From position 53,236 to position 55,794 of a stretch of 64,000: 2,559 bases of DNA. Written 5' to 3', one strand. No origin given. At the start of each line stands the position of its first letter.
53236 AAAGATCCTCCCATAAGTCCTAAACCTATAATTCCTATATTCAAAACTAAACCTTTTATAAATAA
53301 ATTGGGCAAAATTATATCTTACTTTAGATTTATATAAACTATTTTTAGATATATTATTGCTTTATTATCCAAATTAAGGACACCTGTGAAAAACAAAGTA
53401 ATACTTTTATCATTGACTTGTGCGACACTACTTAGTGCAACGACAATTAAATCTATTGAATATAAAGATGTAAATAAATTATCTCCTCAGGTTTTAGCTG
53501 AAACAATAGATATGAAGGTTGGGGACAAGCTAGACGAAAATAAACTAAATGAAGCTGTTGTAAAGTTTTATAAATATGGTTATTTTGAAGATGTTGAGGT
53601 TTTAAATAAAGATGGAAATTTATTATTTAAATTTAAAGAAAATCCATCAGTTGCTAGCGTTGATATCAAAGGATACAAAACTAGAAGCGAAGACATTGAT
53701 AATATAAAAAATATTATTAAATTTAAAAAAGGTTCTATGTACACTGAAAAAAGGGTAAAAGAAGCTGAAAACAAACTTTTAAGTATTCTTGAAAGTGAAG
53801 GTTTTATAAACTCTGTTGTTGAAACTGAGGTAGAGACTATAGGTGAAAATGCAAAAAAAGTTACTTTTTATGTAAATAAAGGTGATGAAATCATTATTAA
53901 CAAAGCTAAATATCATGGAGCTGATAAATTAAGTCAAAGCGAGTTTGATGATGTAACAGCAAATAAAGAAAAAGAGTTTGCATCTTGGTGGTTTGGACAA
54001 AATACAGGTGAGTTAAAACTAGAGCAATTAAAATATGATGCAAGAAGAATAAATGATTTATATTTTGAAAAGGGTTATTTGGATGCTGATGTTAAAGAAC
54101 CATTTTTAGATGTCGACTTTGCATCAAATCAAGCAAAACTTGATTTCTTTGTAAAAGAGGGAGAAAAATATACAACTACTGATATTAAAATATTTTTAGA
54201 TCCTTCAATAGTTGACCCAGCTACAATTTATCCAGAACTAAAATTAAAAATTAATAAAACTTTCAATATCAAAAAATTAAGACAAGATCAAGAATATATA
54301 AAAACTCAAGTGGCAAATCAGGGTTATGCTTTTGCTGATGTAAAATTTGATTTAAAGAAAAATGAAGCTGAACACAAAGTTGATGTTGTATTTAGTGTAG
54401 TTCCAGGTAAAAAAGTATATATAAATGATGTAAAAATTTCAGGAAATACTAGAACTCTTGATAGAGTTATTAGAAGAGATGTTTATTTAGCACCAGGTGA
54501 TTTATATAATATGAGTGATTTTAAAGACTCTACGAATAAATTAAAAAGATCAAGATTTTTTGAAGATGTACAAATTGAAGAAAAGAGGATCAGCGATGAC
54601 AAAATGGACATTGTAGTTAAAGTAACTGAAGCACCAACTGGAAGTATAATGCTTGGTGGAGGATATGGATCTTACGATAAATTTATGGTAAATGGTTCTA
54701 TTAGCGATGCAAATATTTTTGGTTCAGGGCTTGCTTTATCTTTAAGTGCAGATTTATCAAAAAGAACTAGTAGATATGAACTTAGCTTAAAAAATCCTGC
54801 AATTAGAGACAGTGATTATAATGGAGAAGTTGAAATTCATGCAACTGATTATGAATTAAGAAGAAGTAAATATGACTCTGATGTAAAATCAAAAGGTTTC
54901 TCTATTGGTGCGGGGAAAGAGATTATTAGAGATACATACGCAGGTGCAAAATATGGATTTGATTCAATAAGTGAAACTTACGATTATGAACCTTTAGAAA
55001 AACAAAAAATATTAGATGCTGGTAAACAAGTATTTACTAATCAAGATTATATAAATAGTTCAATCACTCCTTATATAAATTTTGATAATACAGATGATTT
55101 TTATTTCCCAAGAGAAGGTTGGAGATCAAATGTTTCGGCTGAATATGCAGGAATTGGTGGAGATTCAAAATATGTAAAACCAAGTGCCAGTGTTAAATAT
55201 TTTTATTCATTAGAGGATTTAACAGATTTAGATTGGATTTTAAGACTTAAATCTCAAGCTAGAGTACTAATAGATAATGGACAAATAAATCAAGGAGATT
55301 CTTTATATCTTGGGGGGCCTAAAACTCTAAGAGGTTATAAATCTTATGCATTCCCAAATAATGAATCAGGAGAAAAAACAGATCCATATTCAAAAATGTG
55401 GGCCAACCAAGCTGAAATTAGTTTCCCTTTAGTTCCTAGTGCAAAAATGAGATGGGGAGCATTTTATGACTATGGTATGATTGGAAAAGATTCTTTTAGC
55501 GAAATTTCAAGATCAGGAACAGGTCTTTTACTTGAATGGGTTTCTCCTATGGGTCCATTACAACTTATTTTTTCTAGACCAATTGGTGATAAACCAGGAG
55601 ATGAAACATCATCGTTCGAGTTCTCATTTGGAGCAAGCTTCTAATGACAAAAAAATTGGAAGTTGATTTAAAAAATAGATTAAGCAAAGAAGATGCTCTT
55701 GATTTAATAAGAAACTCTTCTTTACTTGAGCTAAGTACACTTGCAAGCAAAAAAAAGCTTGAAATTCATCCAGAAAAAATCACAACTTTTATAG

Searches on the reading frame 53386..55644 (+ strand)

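Call 48: search_protein_families(library=ncbifam, proteins=[window:53386-55644:+], max_evalue=1e-10)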
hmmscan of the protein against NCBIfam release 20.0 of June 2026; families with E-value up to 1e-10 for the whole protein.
window:53386-55644:+ (752 aa): 5 families
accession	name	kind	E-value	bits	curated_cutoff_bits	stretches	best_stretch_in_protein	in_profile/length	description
TIGR03303.1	OM_YaeT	equivalog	2.3e-171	571.8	297.15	1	20-752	2-741/741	outer membrane protein assembly factor BamA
NF008287.0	PRK11067.1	subfamily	3.4e-57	194.4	1181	1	9-655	12-666/802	outer membrane protein assembly factor BamA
NF047950.2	ATportTamA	equivalog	5.9e-26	91.2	625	1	286-751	123-568/569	autotransporter assembly complex protein TamA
NF052279.1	lipo_TamL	exception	2.9e-19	69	400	0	203-334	86-220/747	translocation and assembly module lipoprotein TamL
NF058613.1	OMPAssmBamADein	equivalog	3.9e-17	61.5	1050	0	347-456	409-522/857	outer membrane protein assembly factor BamA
